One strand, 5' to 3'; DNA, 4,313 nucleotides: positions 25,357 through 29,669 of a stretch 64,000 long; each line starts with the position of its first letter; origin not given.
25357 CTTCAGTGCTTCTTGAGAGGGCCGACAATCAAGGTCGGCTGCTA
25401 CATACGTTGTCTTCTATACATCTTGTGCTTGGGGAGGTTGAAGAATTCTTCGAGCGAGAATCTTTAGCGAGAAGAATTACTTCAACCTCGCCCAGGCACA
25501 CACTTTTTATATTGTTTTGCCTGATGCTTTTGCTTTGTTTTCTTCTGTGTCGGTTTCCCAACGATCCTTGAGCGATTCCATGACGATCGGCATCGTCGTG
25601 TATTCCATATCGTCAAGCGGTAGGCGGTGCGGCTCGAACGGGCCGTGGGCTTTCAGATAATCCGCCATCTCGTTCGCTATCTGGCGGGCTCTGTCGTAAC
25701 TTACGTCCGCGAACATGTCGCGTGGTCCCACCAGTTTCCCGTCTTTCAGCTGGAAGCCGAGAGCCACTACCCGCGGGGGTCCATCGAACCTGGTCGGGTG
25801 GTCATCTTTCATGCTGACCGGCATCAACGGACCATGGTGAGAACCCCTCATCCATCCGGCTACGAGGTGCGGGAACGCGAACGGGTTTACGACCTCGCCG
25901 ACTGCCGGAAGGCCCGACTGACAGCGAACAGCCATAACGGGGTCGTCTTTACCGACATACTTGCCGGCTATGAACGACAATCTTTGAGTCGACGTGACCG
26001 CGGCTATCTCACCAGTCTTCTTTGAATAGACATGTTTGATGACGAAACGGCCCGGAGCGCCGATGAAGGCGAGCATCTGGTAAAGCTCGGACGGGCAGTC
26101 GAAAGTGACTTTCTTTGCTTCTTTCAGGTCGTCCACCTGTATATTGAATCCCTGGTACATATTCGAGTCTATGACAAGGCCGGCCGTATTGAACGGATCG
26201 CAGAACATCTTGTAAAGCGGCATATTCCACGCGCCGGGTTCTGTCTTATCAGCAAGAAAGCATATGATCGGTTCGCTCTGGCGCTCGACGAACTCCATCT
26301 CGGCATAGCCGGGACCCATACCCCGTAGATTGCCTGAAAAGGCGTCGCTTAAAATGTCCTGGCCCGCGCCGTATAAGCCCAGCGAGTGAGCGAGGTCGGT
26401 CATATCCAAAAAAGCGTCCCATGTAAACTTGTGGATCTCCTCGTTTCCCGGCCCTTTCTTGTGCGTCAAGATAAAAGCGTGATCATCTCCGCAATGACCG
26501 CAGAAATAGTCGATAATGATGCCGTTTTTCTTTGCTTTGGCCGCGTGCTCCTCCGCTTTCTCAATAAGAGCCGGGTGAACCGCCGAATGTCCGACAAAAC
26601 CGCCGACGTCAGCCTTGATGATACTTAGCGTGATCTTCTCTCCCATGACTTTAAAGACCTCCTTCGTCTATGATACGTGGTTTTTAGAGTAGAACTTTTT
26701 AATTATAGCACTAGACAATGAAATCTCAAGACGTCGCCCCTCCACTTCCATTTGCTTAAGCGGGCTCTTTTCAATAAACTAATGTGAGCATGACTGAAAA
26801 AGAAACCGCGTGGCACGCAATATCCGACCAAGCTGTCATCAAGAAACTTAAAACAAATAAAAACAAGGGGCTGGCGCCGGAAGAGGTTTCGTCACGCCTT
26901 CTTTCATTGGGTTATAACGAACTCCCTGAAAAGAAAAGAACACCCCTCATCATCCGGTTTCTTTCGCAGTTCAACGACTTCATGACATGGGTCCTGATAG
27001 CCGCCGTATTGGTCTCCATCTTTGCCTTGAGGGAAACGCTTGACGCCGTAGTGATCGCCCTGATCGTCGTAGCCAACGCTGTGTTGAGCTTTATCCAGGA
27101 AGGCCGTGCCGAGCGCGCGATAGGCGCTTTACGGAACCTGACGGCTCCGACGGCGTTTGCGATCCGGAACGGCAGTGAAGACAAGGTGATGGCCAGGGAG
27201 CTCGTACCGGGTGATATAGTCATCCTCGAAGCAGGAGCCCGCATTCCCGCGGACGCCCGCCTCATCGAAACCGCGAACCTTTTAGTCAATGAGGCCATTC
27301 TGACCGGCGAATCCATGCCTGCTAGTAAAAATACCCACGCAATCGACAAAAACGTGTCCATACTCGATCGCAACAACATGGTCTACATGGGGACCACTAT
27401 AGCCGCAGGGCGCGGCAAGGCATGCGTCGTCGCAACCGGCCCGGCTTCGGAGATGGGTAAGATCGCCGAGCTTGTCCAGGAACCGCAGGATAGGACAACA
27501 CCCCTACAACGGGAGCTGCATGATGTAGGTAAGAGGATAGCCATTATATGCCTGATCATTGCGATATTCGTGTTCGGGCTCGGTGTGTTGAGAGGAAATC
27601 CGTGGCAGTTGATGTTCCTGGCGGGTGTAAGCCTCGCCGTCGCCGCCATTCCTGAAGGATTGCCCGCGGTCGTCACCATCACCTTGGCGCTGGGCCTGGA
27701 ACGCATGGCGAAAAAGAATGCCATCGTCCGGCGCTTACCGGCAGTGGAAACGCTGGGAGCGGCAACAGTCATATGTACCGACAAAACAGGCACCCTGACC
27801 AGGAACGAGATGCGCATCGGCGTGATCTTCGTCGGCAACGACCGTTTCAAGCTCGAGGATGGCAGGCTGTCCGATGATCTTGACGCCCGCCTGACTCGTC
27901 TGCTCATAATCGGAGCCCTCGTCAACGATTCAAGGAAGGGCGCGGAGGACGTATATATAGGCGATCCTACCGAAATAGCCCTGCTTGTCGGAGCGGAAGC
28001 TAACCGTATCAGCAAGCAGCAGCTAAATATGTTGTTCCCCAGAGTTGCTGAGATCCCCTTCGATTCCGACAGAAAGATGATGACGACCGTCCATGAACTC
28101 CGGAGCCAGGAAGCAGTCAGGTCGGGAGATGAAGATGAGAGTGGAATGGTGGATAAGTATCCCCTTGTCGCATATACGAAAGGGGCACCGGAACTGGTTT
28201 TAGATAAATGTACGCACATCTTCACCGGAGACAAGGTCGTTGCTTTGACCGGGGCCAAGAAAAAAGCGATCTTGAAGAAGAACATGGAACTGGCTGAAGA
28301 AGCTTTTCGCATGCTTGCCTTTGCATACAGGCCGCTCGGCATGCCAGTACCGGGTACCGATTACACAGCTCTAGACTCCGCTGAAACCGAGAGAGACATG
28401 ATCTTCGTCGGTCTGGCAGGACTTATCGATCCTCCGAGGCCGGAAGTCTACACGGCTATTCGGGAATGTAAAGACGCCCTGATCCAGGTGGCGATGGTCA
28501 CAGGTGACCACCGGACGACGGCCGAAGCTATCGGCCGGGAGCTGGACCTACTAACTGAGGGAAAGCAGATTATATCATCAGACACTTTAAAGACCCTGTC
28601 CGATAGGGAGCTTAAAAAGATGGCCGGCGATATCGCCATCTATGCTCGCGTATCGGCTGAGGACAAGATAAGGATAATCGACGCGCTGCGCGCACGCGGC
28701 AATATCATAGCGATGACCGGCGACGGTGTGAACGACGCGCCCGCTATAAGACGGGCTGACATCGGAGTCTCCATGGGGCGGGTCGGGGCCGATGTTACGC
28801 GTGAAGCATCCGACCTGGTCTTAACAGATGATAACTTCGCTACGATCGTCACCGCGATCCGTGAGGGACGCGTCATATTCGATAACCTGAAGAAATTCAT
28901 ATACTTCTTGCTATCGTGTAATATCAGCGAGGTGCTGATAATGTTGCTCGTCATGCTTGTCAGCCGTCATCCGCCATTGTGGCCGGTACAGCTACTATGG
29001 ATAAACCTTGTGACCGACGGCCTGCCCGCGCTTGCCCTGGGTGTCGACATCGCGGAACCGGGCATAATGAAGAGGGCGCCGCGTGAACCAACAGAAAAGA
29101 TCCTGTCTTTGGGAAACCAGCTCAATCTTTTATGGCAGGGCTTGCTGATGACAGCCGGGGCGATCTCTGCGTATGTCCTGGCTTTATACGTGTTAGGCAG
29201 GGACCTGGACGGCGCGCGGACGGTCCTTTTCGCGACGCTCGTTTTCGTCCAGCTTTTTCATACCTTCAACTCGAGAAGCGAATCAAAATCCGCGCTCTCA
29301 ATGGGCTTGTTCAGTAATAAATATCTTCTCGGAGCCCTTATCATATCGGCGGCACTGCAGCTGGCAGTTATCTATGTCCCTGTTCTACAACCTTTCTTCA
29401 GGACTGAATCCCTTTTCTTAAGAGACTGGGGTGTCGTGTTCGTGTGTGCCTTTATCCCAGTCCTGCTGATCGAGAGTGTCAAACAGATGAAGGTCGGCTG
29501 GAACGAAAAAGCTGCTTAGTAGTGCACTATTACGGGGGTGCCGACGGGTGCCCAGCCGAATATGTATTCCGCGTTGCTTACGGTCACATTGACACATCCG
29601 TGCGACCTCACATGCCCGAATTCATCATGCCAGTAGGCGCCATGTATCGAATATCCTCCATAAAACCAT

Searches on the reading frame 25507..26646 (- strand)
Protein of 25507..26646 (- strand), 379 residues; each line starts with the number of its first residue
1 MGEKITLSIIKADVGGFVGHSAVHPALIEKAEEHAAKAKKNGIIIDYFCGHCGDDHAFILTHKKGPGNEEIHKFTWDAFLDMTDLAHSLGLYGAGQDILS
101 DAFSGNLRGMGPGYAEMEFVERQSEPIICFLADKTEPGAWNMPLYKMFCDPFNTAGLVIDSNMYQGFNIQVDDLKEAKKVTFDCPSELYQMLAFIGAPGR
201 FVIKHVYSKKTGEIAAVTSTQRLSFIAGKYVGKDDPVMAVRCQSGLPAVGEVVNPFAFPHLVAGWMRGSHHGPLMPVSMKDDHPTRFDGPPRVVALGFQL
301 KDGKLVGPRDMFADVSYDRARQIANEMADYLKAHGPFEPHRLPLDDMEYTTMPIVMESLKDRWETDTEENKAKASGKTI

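Call 9: search_protein_families(library=pfam, proteins=[window:25507-26646:-])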
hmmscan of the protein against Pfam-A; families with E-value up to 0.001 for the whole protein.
window:25507-26646:- (379 aa): 1 family
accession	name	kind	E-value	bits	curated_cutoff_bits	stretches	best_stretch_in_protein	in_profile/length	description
PF01950.21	FBPase_3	-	2.3e-176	586.7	25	1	4-364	1-361/361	Fructose-1,6-bisphosphatase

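Call 11: find_encoding_contigs(protein=window:25507-26646:-, flank=10000, max_places=10)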
Protein window:25507-26646:- (379 aa): 2 contigs read that carry it; 2 places shown.
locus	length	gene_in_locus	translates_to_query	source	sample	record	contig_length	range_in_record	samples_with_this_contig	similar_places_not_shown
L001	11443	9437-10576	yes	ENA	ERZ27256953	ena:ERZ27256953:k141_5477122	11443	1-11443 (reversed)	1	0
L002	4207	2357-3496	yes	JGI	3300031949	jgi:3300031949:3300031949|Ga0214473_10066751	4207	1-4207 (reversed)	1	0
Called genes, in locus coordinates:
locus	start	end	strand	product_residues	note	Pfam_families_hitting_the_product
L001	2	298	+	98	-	?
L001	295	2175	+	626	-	-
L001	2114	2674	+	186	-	-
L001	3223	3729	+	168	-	PF13404:HTH_AsnC-type (weak), PF01485:IBR (faint)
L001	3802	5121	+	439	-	PF13205:Big_5, PF17964:Big_10 (weak), PF03734:YkuD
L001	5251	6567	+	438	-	PF17964:Big_10 (faint), PF13205:Big_5 (weak), PF03734:YkuD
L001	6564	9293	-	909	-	PF00690:Cation_ATPase_N, PF00122:E1-E2_ATPase, PF13246:Cation_ATPase, PF00702:Hydrolase, PF00689:Cation_ATPase_C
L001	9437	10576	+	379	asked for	PF01950:FBPase_3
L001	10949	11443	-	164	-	?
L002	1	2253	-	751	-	?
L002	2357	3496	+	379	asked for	PF01950:FBPase_3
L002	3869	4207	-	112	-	?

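Call 24: find_related_loci(query=window:25507-26646:-, collection=genome_contigs, flank=10000)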
Query window:25507-26646:- (379 aa) in genome_contigs; peptide patterns used: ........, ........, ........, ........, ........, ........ (x = any residue, [..] = any of these).
599 stretches matched a pattern (row limit reached: there are more); 593 encode a relative of the query (tblastn E <= 1e-3); the best 80 are kept; 80 distinct loci.
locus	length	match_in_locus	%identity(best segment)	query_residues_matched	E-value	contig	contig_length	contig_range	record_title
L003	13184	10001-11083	73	4-364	0e+0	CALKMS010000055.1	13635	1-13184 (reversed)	MAG: uncultured bacterium isolate S1_Bin_METABAT__391_1 genome assembly, contig: c_000002078848, whole genome shotgun se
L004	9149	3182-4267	71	4-365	4e-177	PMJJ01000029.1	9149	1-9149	MAG: Actinomycetota bacterium isolate fen_680 73.20120600_E2D.85_contig_36799, whole genome shotgun sequence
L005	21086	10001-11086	70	4-364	2e-172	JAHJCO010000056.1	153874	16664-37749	MAG: Actinomycetota bacterium isolate Modern_marine.mb.309 Modern_marine.mb.309_k141_2325419, whole genome shotgun seque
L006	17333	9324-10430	67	4-372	1e-171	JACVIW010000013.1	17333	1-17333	MAG: Candidatus Geohydrothermomicrobium daggyaiense isolate DG02.bin.164 contig013, whole genome shotgun sequence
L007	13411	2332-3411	69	5-364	3e-171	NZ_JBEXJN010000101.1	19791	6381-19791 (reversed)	Lentzea sp. NPDC004782 NPDC004782_37_A9.ctg-0101, whole genome shotgun sequence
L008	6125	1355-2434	66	4-363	1e-170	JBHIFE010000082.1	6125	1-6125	MAG: Dehalococcoidales bacterium isolate b1.sp3_bin.55 NODE_4253_length_6125_cov_6.101977, whole genome shotgun sequence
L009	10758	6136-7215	66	4-363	9e-169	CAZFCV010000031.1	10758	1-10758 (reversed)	MAG TPA_asm: uncultured Dehalococcoidales bacterium isolate SRP167671_co1_118 genome assembly, contig: NODE_7270_length_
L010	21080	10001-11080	66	5-364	2e-168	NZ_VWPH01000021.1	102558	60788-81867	Saccharopolyspora hirsuta strain VKM Ac-666 n21, whole genome shotgun sequence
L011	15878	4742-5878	61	1-379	2e-168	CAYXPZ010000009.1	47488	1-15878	MAG TPA_asm: uncultured Hyphomicrobiaceae bacterium isolate SRP128890_co1_242 genome assembly, contig: NODE_1308_length_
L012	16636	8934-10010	66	5-364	2e-168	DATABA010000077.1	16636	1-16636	MAG TPA_asm: Actinomycetota bacterium isolate SMAG_U6686 k141_1396240, whole genome shotgun sequence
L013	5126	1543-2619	66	5-363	1e-171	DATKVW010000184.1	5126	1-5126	MAG TPA_asm: Dehalococcoidales bacterium isolate SMAG_U14144 k141_3524091, whole genome shotgun sequence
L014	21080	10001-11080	68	5-364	7e-168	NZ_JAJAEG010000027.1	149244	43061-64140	Lentzea alba strain HBU208010 Scaffold27, whole genome shotgun sequence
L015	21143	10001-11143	63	3-376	5e-168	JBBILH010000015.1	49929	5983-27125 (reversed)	MAG: Nitrospira sp. isolate PLS170224_bin_204 NODE_330_length_49929_cov_6.621225, whole genome shotgun sequence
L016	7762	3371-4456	65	4-365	8e-168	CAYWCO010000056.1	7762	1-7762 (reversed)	MAG TPA_asm: uncultured Dehalococcoidales bacterium isolate binchicken_co332_5 genome assembly, contig: NODE_2909_length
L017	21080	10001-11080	67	5-364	1e-167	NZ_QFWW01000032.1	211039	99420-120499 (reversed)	Lentzea terrae strain NEAU-LZS 42 scaffold34, whole genome shotgun sequence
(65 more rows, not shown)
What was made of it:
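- Tried and rejected: GTDB species representatives, searched with fbp (call 24).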

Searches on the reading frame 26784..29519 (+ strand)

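Call 9: search_protein_families(library=pfam, proteins=[window:26784-29519:+])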
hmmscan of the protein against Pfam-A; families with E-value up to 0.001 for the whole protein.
window:26784-29519:+ (911 aa): 5 families
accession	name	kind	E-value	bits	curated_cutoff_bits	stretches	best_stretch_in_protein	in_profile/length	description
PF00122.25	E1-E2_ATPase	-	4e-57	193.1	28.1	1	119-311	2-181/181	E1-E2 ATPase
PF00689.26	Cation_ATPase_C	-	4.4e-56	189.8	27.3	1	731-901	3-174/175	Cation transporting ATPase, C-terminus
PF13246.12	Cation_ATPase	-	1.1e-22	80.2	21.7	1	381-479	9-91/91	Cation transport ATPase (P-type)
PF00690.31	Cation_ATPase_N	-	9.3e-20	70.5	20.4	1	10-78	1-69/69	Cation transporter/ATPase, N-terminus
PF00702.32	Hydrolase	-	9.8e-17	62.4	26.4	1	540-659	86-191/191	haloacid dehalogenase-like hydrolase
